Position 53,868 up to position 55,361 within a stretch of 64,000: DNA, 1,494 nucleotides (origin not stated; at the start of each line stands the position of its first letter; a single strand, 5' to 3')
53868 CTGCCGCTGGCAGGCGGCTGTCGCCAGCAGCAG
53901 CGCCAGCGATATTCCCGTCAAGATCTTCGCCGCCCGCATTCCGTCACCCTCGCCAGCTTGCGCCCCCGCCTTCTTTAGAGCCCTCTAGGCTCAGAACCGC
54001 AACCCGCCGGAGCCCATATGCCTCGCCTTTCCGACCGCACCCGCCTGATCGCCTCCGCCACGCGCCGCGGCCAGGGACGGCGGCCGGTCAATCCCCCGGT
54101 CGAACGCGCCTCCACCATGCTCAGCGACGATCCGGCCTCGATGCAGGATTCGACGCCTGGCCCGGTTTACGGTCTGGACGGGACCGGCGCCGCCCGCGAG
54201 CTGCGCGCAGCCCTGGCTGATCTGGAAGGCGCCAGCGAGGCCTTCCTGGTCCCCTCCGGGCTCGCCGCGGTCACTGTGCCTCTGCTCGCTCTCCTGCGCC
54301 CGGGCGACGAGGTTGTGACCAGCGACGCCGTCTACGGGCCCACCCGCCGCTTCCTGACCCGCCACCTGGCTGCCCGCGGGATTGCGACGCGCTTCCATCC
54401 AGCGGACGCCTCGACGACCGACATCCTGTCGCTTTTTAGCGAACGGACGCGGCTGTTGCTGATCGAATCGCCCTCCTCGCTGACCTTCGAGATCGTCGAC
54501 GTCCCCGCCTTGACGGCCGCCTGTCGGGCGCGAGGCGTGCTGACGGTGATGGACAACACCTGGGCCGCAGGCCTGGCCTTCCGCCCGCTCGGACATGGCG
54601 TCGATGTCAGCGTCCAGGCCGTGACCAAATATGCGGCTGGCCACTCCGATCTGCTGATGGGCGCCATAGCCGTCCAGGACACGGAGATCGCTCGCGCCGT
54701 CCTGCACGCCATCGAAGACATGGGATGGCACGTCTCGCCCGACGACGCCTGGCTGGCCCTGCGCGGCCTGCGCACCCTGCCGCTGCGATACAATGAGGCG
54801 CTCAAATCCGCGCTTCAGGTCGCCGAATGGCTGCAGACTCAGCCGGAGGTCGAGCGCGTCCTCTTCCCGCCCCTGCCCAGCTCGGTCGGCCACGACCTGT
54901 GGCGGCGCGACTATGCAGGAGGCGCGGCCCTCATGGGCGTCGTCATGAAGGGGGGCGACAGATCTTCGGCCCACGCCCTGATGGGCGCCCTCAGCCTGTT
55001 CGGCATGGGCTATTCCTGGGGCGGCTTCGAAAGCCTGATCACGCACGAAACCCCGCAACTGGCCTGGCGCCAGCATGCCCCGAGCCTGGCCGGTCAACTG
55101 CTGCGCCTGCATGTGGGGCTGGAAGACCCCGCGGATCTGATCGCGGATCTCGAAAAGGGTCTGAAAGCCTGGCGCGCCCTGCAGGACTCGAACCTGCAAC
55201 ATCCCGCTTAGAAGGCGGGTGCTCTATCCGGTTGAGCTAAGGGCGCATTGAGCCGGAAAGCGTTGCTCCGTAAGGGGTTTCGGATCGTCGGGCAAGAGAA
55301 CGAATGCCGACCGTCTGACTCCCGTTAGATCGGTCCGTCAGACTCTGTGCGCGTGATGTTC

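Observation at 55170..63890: Prophage integrates by duplicating the 5' half of tRNA-Arg(UCU), putting the intact tRNA behind phage DNA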

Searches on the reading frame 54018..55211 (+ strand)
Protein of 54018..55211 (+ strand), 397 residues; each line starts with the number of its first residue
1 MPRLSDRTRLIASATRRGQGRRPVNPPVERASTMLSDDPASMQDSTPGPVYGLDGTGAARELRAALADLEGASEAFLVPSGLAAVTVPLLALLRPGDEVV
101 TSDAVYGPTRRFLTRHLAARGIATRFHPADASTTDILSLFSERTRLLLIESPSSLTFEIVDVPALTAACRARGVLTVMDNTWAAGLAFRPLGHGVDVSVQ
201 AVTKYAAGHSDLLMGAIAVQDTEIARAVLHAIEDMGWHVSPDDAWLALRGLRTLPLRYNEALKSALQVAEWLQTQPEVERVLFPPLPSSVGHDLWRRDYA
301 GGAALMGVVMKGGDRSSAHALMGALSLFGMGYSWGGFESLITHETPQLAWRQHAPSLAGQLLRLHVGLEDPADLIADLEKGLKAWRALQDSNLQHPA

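Call 10: search_protein_families(library=pfam, proteins=[window:54018-55211:+], max_evalue=0.01)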
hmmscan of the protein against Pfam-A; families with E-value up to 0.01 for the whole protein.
window:54018-55211:+ (397 aa): 1 family
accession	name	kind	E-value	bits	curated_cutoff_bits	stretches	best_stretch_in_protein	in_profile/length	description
PF01053.26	Cys_Met_Meta_PP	-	8.5e-93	311.4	27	1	8-383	2-381/381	Cys/Met metabolism PLP-dependent enzyme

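Call 12: find_encoding_contigs(protein=window:54018-55211:+, flank=10000, max_places=10)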
Protein window:54018-55211:+ (397 aa): 3 contigs read that carry it; 2 places shown.
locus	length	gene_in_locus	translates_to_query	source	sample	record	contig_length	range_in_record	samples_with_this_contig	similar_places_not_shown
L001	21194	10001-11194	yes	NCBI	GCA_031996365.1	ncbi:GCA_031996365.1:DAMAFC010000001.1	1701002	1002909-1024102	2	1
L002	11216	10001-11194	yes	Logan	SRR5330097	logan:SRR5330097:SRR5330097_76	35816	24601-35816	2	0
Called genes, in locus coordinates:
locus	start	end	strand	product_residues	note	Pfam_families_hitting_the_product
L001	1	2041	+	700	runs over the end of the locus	PF00270:DEAD, PF04851:ResIII, PF00271:Helicase_C, PF19833:RecG_dom3_C (weak)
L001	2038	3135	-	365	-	PF11288:DUF3089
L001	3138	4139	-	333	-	PF01073:3Beta_HSD, PF01370:Epimerase, PF02719:Polysacc_synt_2 (faint), PF04321:RmlD_sub_bind, PF07993:NAD_binding_4 (faint), PF16363:GDP_Man_Dehyd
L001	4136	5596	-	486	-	PF00294:PfkB, PF08543:Phos_pyr_kin (faint), PF01467:CTP_transf_like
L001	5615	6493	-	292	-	PF00793:DAHP_synth_1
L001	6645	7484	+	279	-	PF00581:Rhodanese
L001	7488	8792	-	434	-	PF00375:SDF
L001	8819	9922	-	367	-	PF00497:SBP_bac_3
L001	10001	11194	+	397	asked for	PF01053:Cys_Met_Meta_PP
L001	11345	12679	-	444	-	-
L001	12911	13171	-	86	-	-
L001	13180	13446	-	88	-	-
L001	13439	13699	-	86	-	-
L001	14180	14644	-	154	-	PF14354:Lar_restr_allev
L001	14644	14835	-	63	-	-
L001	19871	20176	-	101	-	PF04800:NDUS4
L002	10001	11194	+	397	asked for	PF01053:Cys_Met_Meta_PP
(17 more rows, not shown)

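Call 14: find_related_loci(query=window:54018-55211:+, collection=genome_contigs, flank=10000)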
Query window:54018-55211:+ (397 aa) in genome_contigs; peptide patterns used: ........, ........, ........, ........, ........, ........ (x = any residue, [..] = any of these).
600 stretches matched a pattern (row limit reached: there are more); 584 encode a relative of the query (tblastn E <= 1e-3); the best 80 are kept; 80 distinct loci.
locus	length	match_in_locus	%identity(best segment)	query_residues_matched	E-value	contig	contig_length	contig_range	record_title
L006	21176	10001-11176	89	1-392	0e+0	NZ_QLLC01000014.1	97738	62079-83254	Brevundimonas bullata strain HAMBI_262 OJCBDLJO_14, whole genome shotgun sequence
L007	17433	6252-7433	80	1-394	0e+0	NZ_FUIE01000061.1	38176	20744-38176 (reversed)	Brevundimonas diminuta 3F5N, whole genome shotgun sequence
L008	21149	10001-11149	74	5-387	0e+0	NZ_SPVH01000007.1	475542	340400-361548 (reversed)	Brevundimonas intermedia strain B-10 id_9, whole genome shotgun sequence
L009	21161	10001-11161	73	1-387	0e+0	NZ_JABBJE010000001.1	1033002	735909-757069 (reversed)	Brevundimonas huaxiensis strain 090558 contig00001, whole genome shotgun sequence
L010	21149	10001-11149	73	5-387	0e+0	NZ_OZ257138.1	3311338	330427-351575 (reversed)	MAG: Brevundimonas sp. isolate 92ae66e9-a21b-403b-8aea-95c548543948 chromosome 1, complete sequence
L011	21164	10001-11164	73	2-389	0e+0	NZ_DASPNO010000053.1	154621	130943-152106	MAG: Brevundimonas sp. isolate SMAG_U12123 k141_419283, whole genome shotgun sequence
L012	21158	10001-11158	74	1-386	0e+0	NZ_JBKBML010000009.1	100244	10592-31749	MAG: Brevundimonas sp. isolate 21H_023.bin.37 NODE_323_length_100244_cov_12.017199, whole genome shotgun sequence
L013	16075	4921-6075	72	2-386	0e+0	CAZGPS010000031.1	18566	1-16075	MAG TPA_asm: uncultured Brevundimonas sp. isolate binchicken_co193_64 genome assembly, contig: NODE_1509_length_18566_co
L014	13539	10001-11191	71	1-397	0e+0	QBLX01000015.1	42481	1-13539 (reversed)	MAG: Alphaproteobacteria bacterium isolate ULC165bin2 scaffold15_size42481, whole genome shotgun sequence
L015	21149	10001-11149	72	5-387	0e+0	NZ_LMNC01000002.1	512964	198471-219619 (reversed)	Brevundimonas sp. Leaf280 contig_2, whole genome shotgun sequence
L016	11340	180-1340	74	1-387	1e-177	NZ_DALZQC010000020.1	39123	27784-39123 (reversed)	MAG: Brevundimonas sp. isolate CTOTU47624 NODE_54_length_39123_cov_15.252867, whole genome shotgun sequence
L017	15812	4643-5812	70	1-390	5e-177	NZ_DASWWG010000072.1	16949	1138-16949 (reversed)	MAG: Brevundimonas sp. isolate SMAG_U3650 k141_920021, whole genome shotgun sequence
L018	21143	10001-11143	72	5-385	3e-174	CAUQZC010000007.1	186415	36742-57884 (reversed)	MAG TPA_asm: uncultured Brevundimonas sp. isolate ERR9968974_bin.8_MetaWRAP_v1.3_MAG genome assembly, contig: ERZ2161589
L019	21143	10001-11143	71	1-382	2e-174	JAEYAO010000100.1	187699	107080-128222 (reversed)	MAG: Proteobacteria bacterium isolate OH_HDB_280 k127_341880, whole genome shotgun sequence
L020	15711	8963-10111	70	5-387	3e-174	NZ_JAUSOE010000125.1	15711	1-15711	MAG: Brevundimonas sp. isolate E21_concoct.bin.33 E21_k141_356606, whole genome shotgun sequence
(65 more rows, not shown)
